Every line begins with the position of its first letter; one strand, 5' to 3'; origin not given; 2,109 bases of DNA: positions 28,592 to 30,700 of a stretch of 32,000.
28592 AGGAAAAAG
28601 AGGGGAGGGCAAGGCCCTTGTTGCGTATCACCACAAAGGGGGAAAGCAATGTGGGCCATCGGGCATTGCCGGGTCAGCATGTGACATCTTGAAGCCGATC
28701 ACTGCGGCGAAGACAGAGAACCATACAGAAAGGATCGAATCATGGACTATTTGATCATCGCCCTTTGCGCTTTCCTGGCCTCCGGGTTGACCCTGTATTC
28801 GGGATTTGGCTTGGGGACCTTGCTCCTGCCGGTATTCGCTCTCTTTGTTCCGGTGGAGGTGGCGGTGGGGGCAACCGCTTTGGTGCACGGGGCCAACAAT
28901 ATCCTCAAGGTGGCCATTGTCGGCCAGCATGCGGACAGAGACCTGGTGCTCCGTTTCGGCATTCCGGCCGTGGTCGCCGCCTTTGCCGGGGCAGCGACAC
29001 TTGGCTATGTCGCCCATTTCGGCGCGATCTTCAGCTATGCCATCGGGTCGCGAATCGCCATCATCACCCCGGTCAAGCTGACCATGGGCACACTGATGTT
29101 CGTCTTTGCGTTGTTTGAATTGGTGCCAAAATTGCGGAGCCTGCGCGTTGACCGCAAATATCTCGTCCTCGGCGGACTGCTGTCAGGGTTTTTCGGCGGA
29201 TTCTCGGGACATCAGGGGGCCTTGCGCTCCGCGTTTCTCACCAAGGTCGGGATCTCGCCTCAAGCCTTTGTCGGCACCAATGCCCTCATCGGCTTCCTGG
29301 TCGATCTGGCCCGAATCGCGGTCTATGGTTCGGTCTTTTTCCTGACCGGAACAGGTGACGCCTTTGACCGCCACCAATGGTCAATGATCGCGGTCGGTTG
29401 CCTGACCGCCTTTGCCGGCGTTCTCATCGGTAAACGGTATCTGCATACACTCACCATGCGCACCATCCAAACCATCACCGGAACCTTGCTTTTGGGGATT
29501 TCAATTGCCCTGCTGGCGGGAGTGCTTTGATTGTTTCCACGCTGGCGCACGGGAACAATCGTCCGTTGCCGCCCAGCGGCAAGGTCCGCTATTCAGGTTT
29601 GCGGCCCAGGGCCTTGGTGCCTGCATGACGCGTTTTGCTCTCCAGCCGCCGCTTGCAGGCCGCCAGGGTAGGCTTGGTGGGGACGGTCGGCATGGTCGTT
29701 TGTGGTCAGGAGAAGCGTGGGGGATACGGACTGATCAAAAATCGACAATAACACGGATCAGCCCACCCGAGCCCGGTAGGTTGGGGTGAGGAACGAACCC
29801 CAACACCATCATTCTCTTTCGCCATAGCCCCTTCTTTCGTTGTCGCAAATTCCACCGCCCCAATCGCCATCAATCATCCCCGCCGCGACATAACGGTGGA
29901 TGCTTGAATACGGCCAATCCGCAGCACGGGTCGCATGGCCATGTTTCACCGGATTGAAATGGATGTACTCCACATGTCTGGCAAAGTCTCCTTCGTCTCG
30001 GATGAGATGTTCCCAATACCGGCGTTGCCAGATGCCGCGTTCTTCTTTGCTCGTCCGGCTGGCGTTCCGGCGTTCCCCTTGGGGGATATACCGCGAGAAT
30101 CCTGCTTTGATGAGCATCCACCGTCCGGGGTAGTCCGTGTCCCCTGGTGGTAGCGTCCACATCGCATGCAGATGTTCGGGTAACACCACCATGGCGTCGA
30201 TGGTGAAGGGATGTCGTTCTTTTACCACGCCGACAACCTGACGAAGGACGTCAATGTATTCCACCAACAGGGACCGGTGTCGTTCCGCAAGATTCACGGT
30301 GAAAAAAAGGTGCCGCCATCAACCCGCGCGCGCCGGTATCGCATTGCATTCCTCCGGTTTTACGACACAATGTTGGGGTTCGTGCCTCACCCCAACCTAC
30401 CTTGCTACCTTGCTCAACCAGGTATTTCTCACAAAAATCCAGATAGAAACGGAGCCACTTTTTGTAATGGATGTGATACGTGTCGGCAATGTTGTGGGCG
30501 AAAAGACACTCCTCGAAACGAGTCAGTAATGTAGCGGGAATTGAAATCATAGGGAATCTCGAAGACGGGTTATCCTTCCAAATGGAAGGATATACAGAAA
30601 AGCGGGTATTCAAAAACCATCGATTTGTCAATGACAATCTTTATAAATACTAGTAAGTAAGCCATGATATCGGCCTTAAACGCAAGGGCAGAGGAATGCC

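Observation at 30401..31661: Degenerate integron: truncated integrase N-terminus, attI-like junction, and a complete cassette with canonical attC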

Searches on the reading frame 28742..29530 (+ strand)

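Call 8: search_protein_families(library=pfam, proteins=[window:28742-29530:+], max_evalue=1)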
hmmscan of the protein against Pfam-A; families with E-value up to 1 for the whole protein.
window:28742-29530:+ (262 aa): 1 family
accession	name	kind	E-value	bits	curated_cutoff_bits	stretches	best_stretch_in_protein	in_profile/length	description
PF01925.25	TauE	-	1.3e-18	68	32.6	1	6-256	1-236/237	Sulfite exporter TauE/SafE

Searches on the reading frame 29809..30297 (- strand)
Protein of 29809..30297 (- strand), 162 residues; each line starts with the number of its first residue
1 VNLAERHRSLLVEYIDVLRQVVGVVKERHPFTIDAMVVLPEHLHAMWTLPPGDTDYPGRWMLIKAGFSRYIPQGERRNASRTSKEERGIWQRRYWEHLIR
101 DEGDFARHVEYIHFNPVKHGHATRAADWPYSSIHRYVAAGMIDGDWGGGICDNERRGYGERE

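Call 8: search_protein_families(library=pfam, proteins=[window:29809-30297:-], max_evalue=1)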
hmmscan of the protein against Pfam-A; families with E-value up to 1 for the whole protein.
window:29809-30297:- (162 aa): 1 family
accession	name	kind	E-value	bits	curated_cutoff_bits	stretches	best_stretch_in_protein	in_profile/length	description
PF01797.21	Y1_Tnp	-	0.0053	17.3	23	1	6-113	16-119/121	Transposase IS200 like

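Call 13: search_protein_families(library=ncbifam, proteins=[window:29809-30297:-], max_evalue=10)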
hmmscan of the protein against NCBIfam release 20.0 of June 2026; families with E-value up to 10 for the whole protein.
window:29809-30297:- (162 aa): 2 families
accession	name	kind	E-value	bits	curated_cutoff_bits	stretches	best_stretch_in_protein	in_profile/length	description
NF047646.1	REP_Tyr_transpos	equivalog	1.2e-49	167.9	80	1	2-131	17-146/146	REP-associated tyrosine transposase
NF033573.1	transpos_IS200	equivalog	0.031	14.5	55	1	6-94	22-107/126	IS200/IS605 family transposase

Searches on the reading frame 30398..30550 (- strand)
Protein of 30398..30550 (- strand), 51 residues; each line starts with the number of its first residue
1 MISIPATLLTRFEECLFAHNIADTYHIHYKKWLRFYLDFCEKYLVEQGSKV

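Call 13: search_protein_families(library=ncbifam, proteins=[window:30398-30550:-], max_evalue=10)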
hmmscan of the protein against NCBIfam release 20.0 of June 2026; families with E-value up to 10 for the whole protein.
window:30398-30550:- (51 aa): 0 families

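Call 14: search_solved_structures(query=window:30398-30550:-, max_evalue=10, show_alignments=3)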
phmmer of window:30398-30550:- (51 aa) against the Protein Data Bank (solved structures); distinct sequences matched with E-value up to 10: 0.

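Call 15: find_homologous_proteins(query=window:30398-30550:-, max_evalue=10)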
Query seq(51 aa) (51 aa): 2 proteins with E <= 10 among 2 candidates.
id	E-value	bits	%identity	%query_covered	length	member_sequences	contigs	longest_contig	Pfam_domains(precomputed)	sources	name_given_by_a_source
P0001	8.4e-19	84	83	94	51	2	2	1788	-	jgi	jgi:hypothetical protein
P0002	1.3e-17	80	85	90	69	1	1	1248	-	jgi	jgi:hypothetical protein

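Call 17: find_encoding_contigs(protein=P0002, flank=10000)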
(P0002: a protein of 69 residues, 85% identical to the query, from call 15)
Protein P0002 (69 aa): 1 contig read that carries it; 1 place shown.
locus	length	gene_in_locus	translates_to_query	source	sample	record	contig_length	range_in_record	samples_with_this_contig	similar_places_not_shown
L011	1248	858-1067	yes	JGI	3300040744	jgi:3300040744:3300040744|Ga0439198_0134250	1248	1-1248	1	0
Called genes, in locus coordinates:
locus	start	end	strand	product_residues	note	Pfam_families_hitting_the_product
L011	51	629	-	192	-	-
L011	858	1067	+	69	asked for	-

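Call 18: find_encoding_contigs(protein=P0001, flank=10000)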
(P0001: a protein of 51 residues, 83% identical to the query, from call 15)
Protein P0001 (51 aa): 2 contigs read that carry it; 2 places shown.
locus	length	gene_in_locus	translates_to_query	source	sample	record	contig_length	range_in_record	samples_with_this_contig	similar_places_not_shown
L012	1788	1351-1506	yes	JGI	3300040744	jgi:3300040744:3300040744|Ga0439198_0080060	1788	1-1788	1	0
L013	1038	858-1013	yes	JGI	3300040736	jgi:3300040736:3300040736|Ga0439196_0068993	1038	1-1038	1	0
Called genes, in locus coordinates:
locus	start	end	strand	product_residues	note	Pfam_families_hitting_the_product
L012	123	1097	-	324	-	-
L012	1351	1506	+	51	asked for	-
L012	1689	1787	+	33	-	?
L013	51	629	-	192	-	-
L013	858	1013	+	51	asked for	-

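Call 27: search_protein_representatives(protein=P0002)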
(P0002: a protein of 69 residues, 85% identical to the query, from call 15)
Query: 69 residues. Proteins with E-value up to 0.001 (for the whole library): 1132; up to 1e-10: 39; up to 1e-30: 1. The best 150 are listed.
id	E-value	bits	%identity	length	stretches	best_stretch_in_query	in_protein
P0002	2.0e-40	151.7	100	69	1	1-69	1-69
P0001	2.2e-24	101.1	98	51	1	1-47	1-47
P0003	1.9e-20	88.6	65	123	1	1-65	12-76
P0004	1.8e-18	82.4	63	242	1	1-65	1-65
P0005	5.0e-16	74.7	61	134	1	1-64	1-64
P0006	5.5e-16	74.5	60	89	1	1-65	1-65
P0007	7.7e-15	70.9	58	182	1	1-64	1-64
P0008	2.3e-14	69.4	52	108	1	1-65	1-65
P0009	4.7e-13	65.3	54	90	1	1-65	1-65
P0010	7.9e-13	64.5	48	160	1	2-65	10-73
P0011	1.2e-12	64.0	52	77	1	3-64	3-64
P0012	1.5e-12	63.6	55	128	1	1-65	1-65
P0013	1.5e-12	63.6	52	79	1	1-63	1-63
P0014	2.7e-12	62.9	49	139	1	1-65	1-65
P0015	3.2e-12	62.6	43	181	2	1-65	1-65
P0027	3.7e-11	59.3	39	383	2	1-65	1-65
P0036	8.5e-11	58.1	48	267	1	1-64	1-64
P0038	8.8e-11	58.1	37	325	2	1-65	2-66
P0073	1.2e-09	54.4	49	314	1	1-63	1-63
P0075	1.3e-09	54.4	47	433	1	1-64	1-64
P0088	2.6e-09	53.4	46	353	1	1-65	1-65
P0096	3.3e-09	53.1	47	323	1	1-66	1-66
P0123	8.7e-09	51.8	45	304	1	1-65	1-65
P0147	1.6e-08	50.9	48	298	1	1-66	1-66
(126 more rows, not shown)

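Call 28: search_protein_families(library=ncbifam, proteins=[P0027, P0038, P0075, P0088, P0096, P0073, P0123, P0147, P0004, P0036], max_evalue=0.001)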
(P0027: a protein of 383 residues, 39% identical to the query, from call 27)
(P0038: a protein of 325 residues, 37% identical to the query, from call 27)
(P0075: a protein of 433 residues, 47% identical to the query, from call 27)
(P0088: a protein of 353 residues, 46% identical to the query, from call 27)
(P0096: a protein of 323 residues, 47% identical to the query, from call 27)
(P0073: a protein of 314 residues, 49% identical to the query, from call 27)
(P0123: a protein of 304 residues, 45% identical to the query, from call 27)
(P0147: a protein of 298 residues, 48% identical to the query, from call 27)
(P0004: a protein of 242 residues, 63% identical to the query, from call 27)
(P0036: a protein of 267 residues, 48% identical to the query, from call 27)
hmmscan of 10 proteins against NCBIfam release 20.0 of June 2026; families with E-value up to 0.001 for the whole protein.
P0027 (383 aa): 7 families
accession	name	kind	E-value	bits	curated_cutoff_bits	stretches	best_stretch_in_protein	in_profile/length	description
TIGR02249.1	integrase_gron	subfamily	1.8e-48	165.5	265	1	217-372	3-158/315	integron integrase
NF011946.0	PRK15417.1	equivalog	9.3e-29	100.6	435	1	215-372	16-173/337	integron integrase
NF040815.2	recomb_XerA_Arch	equivalog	4.6e-26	92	220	1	222-371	6-152/263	site-specific tyrosine recombinase/integron integrase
TIGR02224.1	recomb_XerC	equivalog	6.6e-17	61.8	335.15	1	225-372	10-169/295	tyrosine recombinase XerC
TIGR02225.1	recomb_XerD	equivalog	1.3e-13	51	329.6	1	225-371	10-164/290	site-specific tyrosine recombinase XerD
NF001399.0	PRK00283.1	subfamily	2.3e-11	43.5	279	1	226-372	20-175/300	tyrosine recombinase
NF002331.0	PRK01287.1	subfamily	5.6e-05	22.3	371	1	204-372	18-204/365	site-specific tyrosine recombinase XerC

P0038 (325 aa): 6 families
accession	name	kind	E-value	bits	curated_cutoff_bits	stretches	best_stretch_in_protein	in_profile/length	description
TIGR02249.1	integrase_gron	subfamily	3.6e-22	79.1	265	2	169-249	5-85/315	integron integrase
NF040815.2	recomb_XerA_Arch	equivalog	5.1e-13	49.2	220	2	12-91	2-81/263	site-specific tyrosine recombinase/integron integrase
NF011946.0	PRK15417.1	equivalog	2e-12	47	435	1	168-248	19-99/337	integron integrase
TIGR02225.1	recomb_XerD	equivalog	1.5e-06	27.8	329.6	0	17-97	8-88/290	site-specific tyrosine recombinase XerD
NF001399.0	PRK00283.1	subfamily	0.00021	20.6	279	0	10-90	10-92/300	tyrosine recombinase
TIGR02224.1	recomb_XerC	equivalog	0.00041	19.8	335.15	0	173-245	7-83/295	tyrosine recombinase XerC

P0075 (433 aa): 9 families
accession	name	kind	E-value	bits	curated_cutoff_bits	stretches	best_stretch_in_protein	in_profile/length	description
TIGR02249.1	integrase_gron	subfamily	2.4e-65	221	265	2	316-432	198-313/315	integron integrase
NF011946.0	PRK15417.1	equivalog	1.2e-41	143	435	2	316-432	213-328/337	integron integrase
NF040815.2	recomb_XerA_Arch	equivalog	1.5e-29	103.4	220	2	351-421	187-257/263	site-specific tyrosine recombinase/integron integrase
TIGR02224.1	recomb_XerC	equivalog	2.1e-23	83.1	335.15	1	354-418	213-277/295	tyrosine recombinase XerC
TIGR02225.1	recomb_XerD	equivalog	4.3e-23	82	329.6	2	352-426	208-281/290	site-specific tyrosine recombinase XerD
NF001399.0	PRK00283.1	subfamily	1.2e-20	74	279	1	350-421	214-286/300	tyrosine recombinase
NF003462.0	PRK05084.1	equivalog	1.3e-10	40.6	267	1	351-421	279-347/360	tyrosine recombinase XerS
NF002331.0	PRK01287.1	subfamily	2.7e-10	39.8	371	1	360-418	253-312/365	site-specific tyrosine recombinase XerC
NF007370.0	PRK09870.1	subfamily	0.00056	19.6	221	0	359-417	120-178/200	tyrosine-type DNA invertase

P0088 (353 aa): 3 families
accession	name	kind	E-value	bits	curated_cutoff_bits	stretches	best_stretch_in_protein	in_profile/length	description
TIGR02249.1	integrase_gron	subfamily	2.9e-12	46.6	265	1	202-259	2-59/315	integron integrase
NF040815.2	recomb_XerA_Arch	equivalog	1.1e-05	25.2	220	1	207-258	5-55/263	site-specific tyrosine recombinase/integron integrase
NF011946.0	PRK15417.1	equivalog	1.2e-05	24.6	435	1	201-259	16-74/337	integron integrase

P0096 (323 aa): 4 families
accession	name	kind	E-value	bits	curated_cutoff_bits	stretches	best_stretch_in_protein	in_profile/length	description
TIGR02249.1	integrase_gron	subfamily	8.3e-14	51.6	265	2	147-201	5-59/315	integron integrase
NF040815.2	recomb_XerA_Arch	equivalog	1.5e-08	34.6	220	1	149-200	5-55/263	site-specific tyrosine recombinase/integron integrase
NF011946.0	PRK15417.1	equivalog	3.1e-05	23.3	435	1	146-200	19-73/337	integron integrase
TIGR02225.1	recomb_XerD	equivalog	0.00065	19.1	329.6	0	28-97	20-90/290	site-specific tyrosine recombinase XerD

P0073 (314 aa): 0 families

P0123 (304 aa): 6 families
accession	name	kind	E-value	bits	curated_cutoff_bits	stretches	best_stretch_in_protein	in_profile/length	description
TIGR02249.1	integrase_gron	subfamily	2.9e-39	135.3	265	1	166-286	5-125/315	integron integrase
NF011946.0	PRK15417.1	equivalog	3.6e-22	79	435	1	165-286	19-140/337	integron integrase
NF040815.2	recomb_XerA_Arch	equivalog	2.4e-15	56.8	220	1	167-287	4-122/263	site-specific tyrosine recombinase/integron integrase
TIGR02225.1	recomb_XerD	equivalog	3.8e-10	39.6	329.6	1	171-275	8-116/290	site-specific tyrosine recombinase XerD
NF001399.0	PRK00283.1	subfamily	1.5e-07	31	279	1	173-275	20-126/300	tyrosine recombinase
TIGR02224.1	recomb_XerC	equivalog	8.3e-07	28.7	335.15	1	172-277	10-121/295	tyrosine recombinase XerC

P0147 (298 aa): 6 families
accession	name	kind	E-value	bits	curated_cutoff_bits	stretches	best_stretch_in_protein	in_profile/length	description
TIGR02249.1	integrase_gron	subfamily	6.9e-45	153.7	265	1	146-296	2-151/315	integron integrase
NF011946.0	PRK15417.1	equivalog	3.8e-29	101.9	435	1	138-291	9-162/337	integron integrase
NF040815.2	recomb_XerA_Arch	equivalog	5.5e-23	81.9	220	1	151-291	5-143/263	site-specific tyrosine recombinase/integron integrase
TIGR02224.1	recomb_XerC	equivalog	3.7e-14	52.8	335.15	1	155-291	10-159/295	tyrosine recombinase XerC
TIGR02225.1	recomb_XerD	equivalog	3.5e-13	49.6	329.6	1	155-291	9-155/290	site-specific tyrosine recombinase XerD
NF001399.0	PRK00283.1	subfamily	4.6e-10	39.2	279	1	145-289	8-163/300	tyrosine recombinase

P0004 (242 aa): 4 families
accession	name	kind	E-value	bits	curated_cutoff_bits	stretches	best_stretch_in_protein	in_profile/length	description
TIGR02249.1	integrase_gron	subfamily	2.5e-15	56.6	265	1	175-233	5-63/315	integron integrase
NF040815.2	recomb_XerA_Arch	equivalog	5.4e-14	52.4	220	2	177-233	5-60/263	site-specific tyrosine recombinase/integron integrase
NF011946.0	PRK15417.1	equivalog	3.6e-09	36.2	435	1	174-233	19-78/337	integron integrase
TIGR02225.1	recomb_XerD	equivalog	4.5e-05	22.9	329.6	0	182-232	11-62/290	site-specific tyrosine recombinase XerD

P0036 (267 aa): 2 families
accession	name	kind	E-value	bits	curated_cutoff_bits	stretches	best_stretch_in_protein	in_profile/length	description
NF040815.2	recomb_XerA_Arch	equivalog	7.3e-05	22.5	220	0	206-250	6-49/263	site-specific tyrosine recombinase/integron integrase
TIGR02249.1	integrase_gron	subfamily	0.00042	19.8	265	0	202-250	4-52/315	integron integrase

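Call 32: search_protein_families(library=pfam, proteins=[P0075, P0027, P0147, P0004, P0003], max_evalue=0.1)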
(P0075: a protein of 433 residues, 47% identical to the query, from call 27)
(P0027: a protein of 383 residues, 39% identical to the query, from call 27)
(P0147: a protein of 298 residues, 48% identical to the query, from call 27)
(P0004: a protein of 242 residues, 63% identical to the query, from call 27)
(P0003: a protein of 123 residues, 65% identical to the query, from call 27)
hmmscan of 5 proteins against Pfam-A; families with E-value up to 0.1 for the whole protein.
P0075 (433 aa): 2 families
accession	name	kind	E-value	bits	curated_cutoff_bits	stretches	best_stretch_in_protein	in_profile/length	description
PF13495.12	Phage_int_SAM_4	-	1.1e-21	77.5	27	1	201-282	2-83/85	Phage integrase, N-terminal SAM-like domain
PF00589.27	Phage_integrase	-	1.3e-17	64.6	27.1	1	326-418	87-168/172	Phage integrase family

P0027 (383 aa): 3 families
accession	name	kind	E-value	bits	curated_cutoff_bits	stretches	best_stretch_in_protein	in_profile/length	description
PF13495.12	Phage_int_SAM_4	-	1.2e-31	109.4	27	2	216-296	2-82/85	Phage integrase, N-terminal SAM-like domain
PF00589.27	Phage_integrase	-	1.1e-05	25.8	27.1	1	316-379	3-71/172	Phage integrase family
PF02899.23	Phage_int_SAM_1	-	0.00023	21.8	22.3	1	225-295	11-82/83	Phage integrase, N-terminal SAM-like domain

P0147 (298 aa): 3 families
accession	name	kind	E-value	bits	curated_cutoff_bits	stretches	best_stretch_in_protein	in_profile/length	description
PF13495.12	Phage_int_SAM_4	-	4.2e-31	107.6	27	2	148-227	4-83/85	Phage integrase, N-terminal SAM-like domain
PF00589.27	Phage_integrase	-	0.00016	21.9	27.1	1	245-291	2-53/172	Phage integrase family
PF02899.23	Phage_int_SAM_1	-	0.00028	21.5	22.3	1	154-210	10-67/83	Phage integrase, N-terminal SAM-like domain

P0004 (242 aa): 4 families
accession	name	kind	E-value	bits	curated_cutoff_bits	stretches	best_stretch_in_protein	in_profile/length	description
PF13495.12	Phage_int_SAM_4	-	7.6e-26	90.8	27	2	175-234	5-64/85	Phage integrase, N-terminal SAM-like domain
PF02899.23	Phage_int_SAM_1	-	1.9e-07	31.7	22.3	1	182-233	12-64/83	Phage integrase, N-terminal SAM-like domain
PF13102.12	Phage_int_SAM_5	-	0.0077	17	22.3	0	184-231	17-65/98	Phage integrase SAM-like domain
PF25195.1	DPC2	-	0.091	13.6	70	0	39-91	5-57/105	Diatom pyrenoid component 2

P0003 (123 aa): 3 families
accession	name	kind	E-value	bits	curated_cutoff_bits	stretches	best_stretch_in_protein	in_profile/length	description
PF13495.12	Phage_int_SAM_4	-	2.5e-05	25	27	1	19-93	1-76/85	Phage integrase, N-terminal SAM-like domain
PF14745.11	WASH-4_N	-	0.024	13.6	25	1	22-95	173-246/572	WASH complex subunit 4, N-terminal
PF09510.15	Rtt102p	-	0.089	13.5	23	0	28-86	46-98/130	Rtt102p-like transcription regulator protein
